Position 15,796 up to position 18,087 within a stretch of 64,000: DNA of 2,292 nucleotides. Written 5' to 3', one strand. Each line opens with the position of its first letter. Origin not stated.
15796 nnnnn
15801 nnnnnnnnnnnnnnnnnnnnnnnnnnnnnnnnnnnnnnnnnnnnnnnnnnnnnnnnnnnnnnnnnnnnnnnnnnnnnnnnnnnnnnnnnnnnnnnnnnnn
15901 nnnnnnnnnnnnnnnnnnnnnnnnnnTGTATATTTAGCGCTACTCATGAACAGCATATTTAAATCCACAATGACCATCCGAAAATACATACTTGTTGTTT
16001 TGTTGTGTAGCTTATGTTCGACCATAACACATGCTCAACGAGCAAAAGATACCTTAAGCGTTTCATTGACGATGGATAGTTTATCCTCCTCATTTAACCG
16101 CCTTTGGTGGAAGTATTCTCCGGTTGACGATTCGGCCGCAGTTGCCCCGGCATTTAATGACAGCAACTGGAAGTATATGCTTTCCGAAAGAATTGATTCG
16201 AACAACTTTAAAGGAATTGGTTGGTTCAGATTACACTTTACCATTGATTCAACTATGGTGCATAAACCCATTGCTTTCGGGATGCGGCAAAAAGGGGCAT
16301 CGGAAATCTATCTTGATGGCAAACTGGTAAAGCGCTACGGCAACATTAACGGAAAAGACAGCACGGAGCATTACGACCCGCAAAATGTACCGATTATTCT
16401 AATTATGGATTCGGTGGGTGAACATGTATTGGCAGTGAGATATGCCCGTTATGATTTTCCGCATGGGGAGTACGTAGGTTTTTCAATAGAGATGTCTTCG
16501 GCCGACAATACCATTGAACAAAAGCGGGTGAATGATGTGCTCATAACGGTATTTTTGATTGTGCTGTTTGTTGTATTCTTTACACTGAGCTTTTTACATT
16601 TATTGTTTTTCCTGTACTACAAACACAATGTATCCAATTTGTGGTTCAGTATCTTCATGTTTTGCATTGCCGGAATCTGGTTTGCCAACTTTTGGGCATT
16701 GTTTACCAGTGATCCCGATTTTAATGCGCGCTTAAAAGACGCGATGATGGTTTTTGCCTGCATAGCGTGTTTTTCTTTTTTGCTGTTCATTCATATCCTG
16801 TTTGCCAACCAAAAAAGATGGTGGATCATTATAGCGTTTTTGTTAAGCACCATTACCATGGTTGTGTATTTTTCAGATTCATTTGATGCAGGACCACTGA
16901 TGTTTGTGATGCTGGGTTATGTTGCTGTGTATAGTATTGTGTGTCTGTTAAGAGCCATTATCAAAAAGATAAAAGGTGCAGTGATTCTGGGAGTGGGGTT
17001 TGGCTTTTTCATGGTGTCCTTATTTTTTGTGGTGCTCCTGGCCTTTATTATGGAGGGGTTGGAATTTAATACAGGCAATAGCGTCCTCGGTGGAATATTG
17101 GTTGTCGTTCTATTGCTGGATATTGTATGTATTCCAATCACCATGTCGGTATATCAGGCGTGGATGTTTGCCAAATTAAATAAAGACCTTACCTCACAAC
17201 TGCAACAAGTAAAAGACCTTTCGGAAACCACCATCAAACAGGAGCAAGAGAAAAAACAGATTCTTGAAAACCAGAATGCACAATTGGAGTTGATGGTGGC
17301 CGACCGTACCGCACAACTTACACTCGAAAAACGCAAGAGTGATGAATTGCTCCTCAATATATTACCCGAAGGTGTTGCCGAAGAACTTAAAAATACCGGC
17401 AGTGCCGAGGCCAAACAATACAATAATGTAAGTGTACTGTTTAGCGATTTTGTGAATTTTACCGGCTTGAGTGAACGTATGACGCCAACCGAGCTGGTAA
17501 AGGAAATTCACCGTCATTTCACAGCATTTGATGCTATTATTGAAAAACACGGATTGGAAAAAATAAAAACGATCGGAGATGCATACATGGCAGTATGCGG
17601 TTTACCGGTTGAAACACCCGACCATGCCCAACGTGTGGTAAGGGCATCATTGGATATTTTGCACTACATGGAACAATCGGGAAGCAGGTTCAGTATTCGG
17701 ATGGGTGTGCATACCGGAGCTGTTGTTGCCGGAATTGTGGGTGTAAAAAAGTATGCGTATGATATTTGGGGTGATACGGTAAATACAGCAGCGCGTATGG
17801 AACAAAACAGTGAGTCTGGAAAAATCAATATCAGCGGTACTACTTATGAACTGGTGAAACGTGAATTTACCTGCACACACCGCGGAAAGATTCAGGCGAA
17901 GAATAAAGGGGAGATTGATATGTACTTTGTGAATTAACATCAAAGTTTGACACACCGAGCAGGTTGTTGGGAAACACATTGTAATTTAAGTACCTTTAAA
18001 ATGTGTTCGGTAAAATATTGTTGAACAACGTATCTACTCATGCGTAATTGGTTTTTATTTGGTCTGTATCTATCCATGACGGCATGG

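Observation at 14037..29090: Island of five paralogous class III adenylate cyclases with different extracytoplasmic sensor domains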

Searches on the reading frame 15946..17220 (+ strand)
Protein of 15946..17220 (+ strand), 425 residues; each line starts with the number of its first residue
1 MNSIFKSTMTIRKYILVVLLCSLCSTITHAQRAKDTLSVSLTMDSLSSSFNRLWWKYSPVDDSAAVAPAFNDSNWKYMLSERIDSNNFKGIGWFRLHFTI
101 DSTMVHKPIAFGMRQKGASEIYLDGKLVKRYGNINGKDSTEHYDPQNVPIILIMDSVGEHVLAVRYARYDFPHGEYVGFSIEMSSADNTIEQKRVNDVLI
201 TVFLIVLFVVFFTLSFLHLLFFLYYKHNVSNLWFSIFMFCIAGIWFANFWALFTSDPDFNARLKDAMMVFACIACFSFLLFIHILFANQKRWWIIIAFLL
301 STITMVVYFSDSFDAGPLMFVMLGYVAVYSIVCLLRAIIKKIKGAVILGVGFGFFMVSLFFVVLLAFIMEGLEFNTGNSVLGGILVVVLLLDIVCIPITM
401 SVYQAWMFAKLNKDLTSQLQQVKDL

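Call 64: search_solved_structures(query=window:15946-17220:+, max_evalue=1, show_alignments=0)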
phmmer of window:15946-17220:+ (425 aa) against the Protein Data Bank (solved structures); distinct sequences matched with E-value up to 1: 5.
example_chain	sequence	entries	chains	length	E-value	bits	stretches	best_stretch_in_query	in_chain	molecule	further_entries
5uj6_A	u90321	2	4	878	0.14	14.5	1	54-131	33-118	Glycosyl hydrolases family 2, sugar binding domain protein | Beta-galactosidase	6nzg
6d8g_A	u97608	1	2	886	0.15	14.4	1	55-131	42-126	Glycosyl hydrolases family 2, sugar binding domain protein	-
6d50_A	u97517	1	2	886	0.15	14.4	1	55-131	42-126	Glycosyl hydrolases family 2, sugar binding domain protein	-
2o26_X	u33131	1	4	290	0.77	12.1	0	6-65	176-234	Mast/stem cell growth factor receptor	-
6qub_A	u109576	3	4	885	0.98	11.8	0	47-112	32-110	Beta-galactosidase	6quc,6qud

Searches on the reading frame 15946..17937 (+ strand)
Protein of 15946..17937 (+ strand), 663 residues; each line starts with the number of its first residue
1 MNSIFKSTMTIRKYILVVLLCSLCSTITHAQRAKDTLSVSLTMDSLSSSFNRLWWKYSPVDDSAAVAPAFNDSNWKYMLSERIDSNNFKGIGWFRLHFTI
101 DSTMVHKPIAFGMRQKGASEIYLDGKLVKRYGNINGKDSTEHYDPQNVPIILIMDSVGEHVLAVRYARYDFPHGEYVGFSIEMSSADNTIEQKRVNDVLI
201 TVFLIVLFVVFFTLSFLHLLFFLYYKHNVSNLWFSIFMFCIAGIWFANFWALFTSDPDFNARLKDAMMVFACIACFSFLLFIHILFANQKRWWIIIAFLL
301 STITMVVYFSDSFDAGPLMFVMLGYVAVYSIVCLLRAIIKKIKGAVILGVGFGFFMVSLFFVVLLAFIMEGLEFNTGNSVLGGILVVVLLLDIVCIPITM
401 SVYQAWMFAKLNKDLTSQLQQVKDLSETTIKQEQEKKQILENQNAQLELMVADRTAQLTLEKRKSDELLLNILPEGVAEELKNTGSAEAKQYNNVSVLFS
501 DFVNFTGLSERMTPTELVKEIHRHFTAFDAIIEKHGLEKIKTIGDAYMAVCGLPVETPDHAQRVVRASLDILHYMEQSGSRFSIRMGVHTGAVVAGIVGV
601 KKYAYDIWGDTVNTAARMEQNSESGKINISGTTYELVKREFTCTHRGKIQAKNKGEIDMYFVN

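Call 3: search_protein_families(library=pfam, proteins=[window:15946-17937:+], max_evalue=0.01)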
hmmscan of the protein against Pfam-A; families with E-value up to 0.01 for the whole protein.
window:15946-17937:+ (663 aa): 3 families
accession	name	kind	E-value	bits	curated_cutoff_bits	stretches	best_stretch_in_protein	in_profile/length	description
PF00211.25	Guanylate_cyc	-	4.7e-57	193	21.9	1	488-663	2-182/183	Adenylate and Guanylate cyclase catalytic domain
PF07695.17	7TMR-DISM_7TM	-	3.8e-06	27.4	29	1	203-393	4-200/205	7TM diverse intracellular signalling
PF12958.12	DUF3847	-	0.0087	16.5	40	0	417-457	3-41/81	Protein of unknown function (DUF3847)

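Call 19: search_protein_families(library=ncbifam, proteins=[window:15946-17937:+], max_evalue=0.001)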
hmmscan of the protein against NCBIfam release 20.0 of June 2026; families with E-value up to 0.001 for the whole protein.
window:15946-17937:+ (663 aa): 2 families
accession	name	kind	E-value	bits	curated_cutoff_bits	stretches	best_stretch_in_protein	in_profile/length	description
TIGR03903.1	TOMM_kin_cyc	equivalog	1.1e-08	33.4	705.75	1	524-647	321-446/1267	TOMM system kinase/cyclase fusion protein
NF058673.1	LipAdnlyCyLipJMY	equivalog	0.00016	20.5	800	1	495-651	296-437/449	bifunctional lipase/adenylate cyclase LipJ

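Call 90: search_protein_families(library=padloc, proteins=[window:15946-17937:+], max_evalue=0.01)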
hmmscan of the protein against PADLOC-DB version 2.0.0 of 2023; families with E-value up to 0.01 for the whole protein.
window:15946-17937:+ (663 aa): 7 families
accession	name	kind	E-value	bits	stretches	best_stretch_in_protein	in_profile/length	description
PDLC00734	PycC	-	2e-19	68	1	445-654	137-364/374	Pycsar cyclase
PDLC02369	PycC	-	1.8e-07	29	1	487-644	39-198/248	-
PDLC02367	PycC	-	1.7e-05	22.3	1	487-648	37-203/226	-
PDLC00765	PycC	-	0.00028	18.1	1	485-640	249-415/477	Pycsar cyclase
PDLC00766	PycC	-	0.00098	16.6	1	488-646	38-204/232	Pycsar cyclase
PDLC00762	PycC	-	0.0044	13.9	1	517-637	76-206/508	Pycsar cyclase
PDLC02368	PycC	-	0.0098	13.5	0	492-645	42-204/234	-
